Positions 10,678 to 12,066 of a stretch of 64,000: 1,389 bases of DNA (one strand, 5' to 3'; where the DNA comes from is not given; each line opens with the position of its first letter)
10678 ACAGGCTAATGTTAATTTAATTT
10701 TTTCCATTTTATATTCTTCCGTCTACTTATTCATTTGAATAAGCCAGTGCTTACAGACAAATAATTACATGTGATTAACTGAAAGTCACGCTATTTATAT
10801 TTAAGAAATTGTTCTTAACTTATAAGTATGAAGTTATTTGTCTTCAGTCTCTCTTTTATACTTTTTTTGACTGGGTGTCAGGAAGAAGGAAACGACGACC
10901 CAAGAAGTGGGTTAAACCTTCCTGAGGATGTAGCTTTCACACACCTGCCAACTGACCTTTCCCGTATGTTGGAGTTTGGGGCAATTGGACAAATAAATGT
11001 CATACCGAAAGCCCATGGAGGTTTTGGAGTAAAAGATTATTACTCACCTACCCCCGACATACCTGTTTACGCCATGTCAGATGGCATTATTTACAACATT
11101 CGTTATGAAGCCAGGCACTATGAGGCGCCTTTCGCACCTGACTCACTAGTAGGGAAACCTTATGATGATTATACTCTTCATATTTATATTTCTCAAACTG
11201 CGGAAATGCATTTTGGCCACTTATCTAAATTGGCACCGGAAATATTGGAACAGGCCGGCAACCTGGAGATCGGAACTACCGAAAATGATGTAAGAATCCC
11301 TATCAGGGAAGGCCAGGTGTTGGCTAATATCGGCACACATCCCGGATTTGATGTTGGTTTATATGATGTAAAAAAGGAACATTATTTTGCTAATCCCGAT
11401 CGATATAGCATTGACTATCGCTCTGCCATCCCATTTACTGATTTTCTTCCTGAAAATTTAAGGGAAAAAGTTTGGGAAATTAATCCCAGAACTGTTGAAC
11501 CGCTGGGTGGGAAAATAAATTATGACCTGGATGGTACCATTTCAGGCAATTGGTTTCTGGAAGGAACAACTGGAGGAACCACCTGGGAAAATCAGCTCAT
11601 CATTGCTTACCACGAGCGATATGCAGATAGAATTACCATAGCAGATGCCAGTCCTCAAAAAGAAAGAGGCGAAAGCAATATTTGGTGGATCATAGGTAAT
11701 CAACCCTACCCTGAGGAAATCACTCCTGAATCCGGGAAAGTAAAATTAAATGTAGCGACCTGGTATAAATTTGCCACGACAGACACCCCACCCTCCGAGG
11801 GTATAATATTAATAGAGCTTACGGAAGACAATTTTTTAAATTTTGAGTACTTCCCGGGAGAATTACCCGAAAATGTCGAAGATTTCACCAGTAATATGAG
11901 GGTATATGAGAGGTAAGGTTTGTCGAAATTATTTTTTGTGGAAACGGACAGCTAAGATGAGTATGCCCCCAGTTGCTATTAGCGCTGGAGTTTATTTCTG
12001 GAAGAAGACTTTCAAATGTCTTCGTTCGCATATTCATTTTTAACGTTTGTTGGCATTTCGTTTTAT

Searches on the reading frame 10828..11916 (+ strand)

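Call 3: search_protein_families(library=pfam, proteins=[window:10828-11916:+], max_evalue=1)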
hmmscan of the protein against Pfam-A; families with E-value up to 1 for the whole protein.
window:10828-11916:+ (362 aa): 1 family
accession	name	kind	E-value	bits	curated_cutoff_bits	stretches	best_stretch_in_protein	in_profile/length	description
PF08139.17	LPAM_1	-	0.43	11.6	20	1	1-18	1-18/18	Prokaryotic membrane lipoprotein lipid attachment site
